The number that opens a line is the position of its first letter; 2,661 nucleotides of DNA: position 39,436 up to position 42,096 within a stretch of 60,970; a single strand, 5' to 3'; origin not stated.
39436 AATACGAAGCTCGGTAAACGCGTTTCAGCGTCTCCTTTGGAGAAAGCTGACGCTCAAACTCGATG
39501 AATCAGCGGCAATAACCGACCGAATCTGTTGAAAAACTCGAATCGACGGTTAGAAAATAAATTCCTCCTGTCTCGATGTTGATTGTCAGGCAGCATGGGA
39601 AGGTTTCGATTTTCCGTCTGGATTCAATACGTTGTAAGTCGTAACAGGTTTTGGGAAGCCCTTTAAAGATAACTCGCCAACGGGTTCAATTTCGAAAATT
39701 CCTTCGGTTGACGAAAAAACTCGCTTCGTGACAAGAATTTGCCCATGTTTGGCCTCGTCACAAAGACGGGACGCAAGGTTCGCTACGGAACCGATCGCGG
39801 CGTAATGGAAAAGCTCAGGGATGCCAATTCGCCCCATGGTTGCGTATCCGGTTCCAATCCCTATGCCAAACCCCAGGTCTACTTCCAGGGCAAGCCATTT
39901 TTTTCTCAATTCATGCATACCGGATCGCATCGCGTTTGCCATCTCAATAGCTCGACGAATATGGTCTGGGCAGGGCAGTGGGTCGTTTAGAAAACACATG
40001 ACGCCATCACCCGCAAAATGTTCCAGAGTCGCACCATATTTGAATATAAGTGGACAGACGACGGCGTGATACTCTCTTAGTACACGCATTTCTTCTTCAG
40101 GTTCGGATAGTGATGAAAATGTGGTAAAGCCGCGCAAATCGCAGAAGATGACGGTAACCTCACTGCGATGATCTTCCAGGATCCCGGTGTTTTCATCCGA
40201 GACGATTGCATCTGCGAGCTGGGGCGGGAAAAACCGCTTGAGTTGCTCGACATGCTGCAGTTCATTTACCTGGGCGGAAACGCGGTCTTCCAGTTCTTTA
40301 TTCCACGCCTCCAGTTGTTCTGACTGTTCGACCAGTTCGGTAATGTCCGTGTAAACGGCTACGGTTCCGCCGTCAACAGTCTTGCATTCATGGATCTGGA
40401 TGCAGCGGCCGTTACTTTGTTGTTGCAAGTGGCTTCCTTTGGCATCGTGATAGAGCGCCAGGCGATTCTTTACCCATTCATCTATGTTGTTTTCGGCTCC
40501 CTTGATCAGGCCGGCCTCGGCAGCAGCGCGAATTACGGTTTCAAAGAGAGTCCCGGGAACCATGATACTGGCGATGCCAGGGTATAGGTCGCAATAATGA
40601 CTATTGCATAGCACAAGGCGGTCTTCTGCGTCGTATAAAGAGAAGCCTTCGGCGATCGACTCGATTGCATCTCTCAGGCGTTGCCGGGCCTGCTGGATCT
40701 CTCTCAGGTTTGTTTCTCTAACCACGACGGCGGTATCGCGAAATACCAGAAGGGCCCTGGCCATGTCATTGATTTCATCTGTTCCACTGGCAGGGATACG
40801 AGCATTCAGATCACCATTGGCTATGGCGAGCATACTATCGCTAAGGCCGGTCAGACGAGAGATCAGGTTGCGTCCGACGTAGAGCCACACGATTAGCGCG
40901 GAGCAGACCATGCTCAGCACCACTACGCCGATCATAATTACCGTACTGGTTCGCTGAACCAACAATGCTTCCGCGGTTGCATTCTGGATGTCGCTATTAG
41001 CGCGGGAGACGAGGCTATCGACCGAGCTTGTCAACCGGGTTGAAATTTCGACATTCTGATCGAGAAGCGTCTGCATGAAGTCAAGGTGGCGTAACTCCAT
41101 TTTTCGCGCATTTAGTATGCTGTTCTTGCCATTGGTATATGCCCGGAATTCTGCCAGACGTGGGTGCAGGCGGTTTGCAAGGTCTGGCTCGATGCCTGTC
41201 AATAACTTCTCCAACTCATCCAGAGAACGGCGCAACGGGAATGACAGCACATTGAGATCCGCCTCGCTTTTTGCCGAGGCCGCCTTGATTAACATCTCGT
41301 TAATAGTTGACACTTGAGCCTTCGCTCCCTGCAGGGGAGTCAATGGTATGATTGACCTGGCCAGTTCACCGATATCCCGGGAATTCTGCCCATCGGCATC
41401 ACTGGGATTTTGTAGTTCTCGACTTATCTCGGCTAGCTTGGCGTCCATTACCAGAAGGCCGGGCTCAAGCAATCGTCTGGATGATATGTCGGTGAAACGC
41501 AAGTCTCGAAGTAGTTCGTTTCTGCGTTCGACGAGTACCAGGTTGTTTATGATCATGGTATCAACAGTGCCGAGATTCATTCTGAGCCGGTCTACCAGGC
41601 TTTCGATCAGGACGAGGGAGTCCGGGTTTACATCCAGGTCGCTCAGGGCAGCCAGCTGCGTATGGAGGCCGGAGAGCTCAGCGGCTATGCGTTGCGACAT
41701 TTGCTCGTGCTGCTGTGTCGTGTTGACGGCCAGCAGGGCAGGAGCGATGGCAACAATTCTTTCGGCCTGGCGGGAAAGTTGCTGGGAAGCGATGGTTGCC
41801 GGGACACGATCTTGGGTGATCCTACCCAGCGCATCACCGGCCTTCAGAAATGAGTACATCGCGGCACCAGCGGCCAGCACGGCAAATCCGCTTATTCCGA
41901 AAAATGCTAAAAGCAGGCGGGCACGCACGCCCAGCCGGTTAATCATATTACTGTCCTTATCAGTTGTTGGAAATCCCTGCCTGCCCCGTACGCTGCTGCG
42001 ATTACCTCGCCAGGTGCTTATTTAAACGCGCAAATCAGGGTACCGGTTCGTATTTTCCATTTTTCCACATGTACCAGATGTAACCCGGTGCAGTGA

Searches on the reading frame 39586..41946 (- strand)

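Call 8: search_protein_families(library=pfam, proteins=[window:39586-41946:-], max_evalue=0.01)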
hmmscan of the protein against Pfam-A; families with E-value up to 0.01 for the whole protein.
window:39586-41946:- (786 aa): 6 families
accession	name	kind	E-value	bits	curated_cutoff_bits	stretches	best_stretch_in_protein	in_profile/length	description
PF12860.13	PAS_7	-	1.3e-22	80.5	27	1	428-542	1-114/115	PAS fold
PF00211.25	Guanylate_cyc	-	1.6e-19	70.6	21.9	1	594-773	6-181/183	Adenylate and Guanylate cyclase catalytic domain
PF00672.30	HAMP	-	1e-09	39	25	1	357-404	2-49/53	HAMP domain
PF21689.3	TorS_sensor_domain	-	1.2e-07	32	27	1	48-150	1-103/275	Sensor protein TorS, sensor domain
PF13188.13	PAS_8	-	0.0036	17.6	21.8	0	422-455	1-34/65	PAS domain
PF02203.21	TarH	-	0.0078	16.6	25.2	1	1-92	1-95/177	Tar ligand binding domain homologue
